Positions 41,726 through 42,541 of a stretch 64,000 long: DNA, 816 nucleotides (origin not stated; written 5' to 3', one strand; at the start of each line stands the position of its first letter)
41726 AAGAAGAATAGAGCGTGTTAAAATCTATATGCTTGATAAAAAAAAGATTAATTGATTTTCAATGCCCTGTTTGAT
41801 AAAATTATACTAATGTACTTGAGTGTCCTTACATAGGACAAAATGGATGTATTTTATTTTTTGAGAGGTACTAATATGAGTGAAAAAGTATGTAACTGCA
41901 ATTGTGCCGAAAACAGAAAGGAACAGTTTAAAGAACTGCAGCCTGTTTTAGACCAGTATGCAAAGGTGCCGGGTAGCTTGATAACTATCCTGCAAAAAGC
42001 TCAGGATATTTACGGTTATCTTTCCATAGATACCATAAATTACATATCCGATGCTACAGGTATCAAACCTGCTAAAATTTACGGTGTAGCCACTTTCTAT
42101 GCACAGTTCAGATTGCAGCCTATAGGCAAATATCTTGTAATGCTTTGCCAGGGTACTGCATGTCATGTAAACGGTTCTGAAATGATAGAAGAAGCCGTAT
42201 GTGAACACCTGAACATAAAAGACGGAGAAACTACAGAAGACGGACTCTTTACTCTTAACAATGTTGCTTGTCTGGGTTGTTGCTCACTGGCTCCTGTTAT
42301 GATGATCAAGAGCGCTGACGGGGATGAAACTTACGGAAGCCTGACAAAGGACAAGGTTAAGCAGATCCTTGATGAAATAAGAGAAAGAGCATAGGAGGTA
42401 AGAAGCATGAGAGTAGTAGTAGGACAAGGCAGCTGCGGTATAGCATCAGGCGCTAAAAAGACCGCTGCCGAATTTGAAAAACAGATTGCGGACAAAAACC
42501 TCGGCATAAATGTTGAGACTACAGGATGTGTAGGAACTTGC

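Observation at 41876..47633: Three-gene NuoE/NuoF/NuoG-like operon with a GltD module in place of a hydrogenase H-cluster, a Stn-type (Sporomusa-type Nfn) candidate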

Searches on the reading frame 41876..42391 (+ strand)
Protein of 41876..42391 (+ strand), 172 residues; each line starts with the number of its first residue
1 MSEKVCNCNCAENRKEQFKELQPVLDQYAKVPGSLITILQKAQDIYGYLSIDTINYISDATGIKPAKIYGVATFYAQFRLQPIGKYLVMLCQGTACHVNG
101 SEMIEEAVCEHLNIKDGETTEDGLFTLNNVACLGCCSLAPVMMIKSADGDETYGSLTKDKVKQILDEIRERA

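Call 7: search_protein_families(library=pfam, proteins=[window:41876-42391:+], max_evalue=0.01)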
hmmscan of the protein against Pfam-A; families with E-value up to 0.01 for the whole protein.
window:41876-42391:+ (172 aa): 1 family
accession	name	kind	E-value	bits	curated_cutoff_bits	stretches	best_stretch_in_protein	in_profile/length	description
PF01257.25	2Fe-2S_thioredx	-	6.2e-51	172.5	24.8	1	24-168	4-144/145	Thioredoxin-like [2Fe-2S] ferredoxin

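Call 8: search_protein_families(library=ncbifam, proteins=[window:41876-42391:+], max_evalue=0.001)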
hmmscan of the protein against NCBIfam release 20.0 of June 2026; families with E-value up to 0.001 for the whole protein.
window:41876-42391:+ (172 aa): 10 families
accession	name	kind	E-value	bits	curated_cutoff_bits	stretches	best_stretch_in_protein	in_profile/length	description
NF005722.0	PRK07539.1-2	equivalog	1.3e-44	152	141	1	16-168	8-156/157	NADH-quinone oxidoreductase subunit NuoE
NF005747.0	PRK07571.1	equivalog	9.3e-40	136.1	224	1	12-169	16-169/173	bidirectional hydrogenase complex protein HoxE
TIGR01958.1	nuoE_fam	subfamily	1.4e-37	129.1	142.4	1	34-168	17-147/148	NADH-quinone oxidoreductase subunit NuoE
NF005725.0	PRK07539.1-5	equivalog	3.3e-35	121.3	220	1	17-169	21-172/174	NADH-quinone oxidoreductase subunit NuoE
NF004638.0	PRK05988.1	equivalog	7.2e-35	120.1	198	1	12-169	5-158/159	formate dehydrogenase subunit gamma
NF005721.0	PRK07539.1-1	equivalog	2.7e-32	112.2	308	1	12-170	25-179/292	NADH-quinone oxidoreductase subunit NuoE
NF005723.0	PRK07539.1-3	equivalog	1.6e-27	96.3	226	1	34-169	25-157/158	NADH-quinone oxidoreductase subunit NuoE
NF005724.0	PRK07539.1-4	equivalog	3.5e-27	95.8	280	1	33-168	40-172/240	NADH-quinone oxidoreductase subunit NuoE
NF009040.0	PRK12373.1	equivalog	6.2e-24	85.5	514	1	34-168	38-169/400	NADH-quinone oxidoreductase subunit E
NF041612.1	fdxn_Clost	equivalog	5.5e-05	23.7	150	1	94-168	22-90/102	2Fe-2S ferredoxin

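Call 11: search_solved_structures(query=window:41876-42391:+, max_evalue=1e-10)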
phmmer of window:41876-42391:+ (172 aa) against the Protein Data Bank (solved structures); distinct sequences matched with E-value up to 1e-10: 53.
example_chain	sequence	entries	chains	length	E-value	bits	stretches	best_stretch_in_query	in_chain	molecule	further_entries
9bov_C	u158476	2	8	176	3.8e-64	218.9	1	12-171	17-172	NADH dehydrogenase (Ubiquinone), 24 kDa subunit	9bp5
8oh5_A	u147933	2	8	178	3.2e-53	183.4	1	19-170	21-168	NAD-dependent formate dehydrogenase gamma subunit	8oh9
7p5h_C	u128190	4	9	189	1.1e-46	162.1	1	16-171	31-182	Fe-hydrogenase, subunit gamma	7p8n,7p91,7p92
9n5u_C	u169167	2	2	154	1.3e-45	158.7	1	27-170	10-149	NfnC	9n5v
8a6t_C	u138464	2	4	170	1.9e-45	158.1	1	5-168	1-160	Electron bifurcating hydrogenase subunit HydC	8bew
7t2r_C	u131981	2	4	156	1.2e-36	129.4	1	24-167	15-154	NiFe hydrogenase subunit C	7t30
7q4v_C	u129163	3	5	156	1.8e-35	125.7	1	21-166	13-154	Iron hydrogenase HydC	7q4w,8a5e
9mqx_C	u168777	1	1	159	9.9e-34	120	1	22-170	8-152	NADH:ubiquinone oxidoreductase 24 kD subunit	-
9ihp_E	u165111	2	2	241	2e-28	102.7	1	25-166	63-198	NUHM (24 kDa) subunit of mitochondrial NADH:ubiquinone oxidoreductase (Complex I)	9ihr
6gcs_H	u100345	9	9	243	3.9e-28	101.8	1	18-167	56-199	24-KDA SUBUNIT (NUHM) | Subunit NUHM of NADH:Ubiquinone Oxidoreductase (Complex I)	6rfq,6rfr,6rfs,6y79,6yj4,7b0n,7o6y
5xtb_O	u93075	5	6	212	1e-27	100.4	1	16-169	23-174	NADH dehydrogenase [ubiquinone] flavoprotein 2, mitochondrial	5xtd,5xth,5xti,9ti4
7zd6_2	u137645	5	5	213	1.5e-27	99.9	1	16-169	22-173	NADH dehydrogenase [ubiquinone] flavoprotein 2, mitochondrial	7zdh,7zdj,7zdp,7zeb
9w2u_E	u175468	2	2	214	1.5e-27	99.9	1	16-169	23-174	NADH dehydrogenase [ubiquinone] flavoprotein 2, mitochondrial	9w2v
7v2c_O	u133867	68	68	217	1.5e-27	99.9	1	16-169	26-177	NADH dehydrogenase [ubiquinone] flavoprotein 2, mitochondrial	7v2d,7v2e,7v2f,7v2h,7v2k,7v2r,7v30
5lnk_2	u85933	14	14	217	1.5e-27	99.9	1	16-169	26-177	Mitochondrial complex I, 24 kDa subunit | NADH dehydrogenase [ubiquinone] flavoprotein 2, mitochondrial | NDUFV2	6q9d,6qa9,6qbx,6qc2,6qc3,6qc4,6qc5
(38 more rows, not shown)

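Call 32: search_solved_structures(query=window:41876-42391:+, max_evalue=1e-50, show_alignments=2)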
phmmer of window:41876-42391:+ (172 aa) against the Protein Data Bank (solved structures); distinct sequences matched with E-value up to 1e-50: 2.
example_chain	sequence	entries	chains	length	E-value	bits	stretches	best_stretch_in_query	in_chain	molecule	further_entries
9bov_C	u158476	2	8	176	3.8e-64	218.9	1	12-171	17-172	NADH dehydrogenase (Ubiquinone), 24 kDa subunit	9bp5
8oh5_A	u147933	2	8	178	3.2e-53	183.4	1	19-170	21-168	NAD-dependent formate dehydrogenase gamma subunit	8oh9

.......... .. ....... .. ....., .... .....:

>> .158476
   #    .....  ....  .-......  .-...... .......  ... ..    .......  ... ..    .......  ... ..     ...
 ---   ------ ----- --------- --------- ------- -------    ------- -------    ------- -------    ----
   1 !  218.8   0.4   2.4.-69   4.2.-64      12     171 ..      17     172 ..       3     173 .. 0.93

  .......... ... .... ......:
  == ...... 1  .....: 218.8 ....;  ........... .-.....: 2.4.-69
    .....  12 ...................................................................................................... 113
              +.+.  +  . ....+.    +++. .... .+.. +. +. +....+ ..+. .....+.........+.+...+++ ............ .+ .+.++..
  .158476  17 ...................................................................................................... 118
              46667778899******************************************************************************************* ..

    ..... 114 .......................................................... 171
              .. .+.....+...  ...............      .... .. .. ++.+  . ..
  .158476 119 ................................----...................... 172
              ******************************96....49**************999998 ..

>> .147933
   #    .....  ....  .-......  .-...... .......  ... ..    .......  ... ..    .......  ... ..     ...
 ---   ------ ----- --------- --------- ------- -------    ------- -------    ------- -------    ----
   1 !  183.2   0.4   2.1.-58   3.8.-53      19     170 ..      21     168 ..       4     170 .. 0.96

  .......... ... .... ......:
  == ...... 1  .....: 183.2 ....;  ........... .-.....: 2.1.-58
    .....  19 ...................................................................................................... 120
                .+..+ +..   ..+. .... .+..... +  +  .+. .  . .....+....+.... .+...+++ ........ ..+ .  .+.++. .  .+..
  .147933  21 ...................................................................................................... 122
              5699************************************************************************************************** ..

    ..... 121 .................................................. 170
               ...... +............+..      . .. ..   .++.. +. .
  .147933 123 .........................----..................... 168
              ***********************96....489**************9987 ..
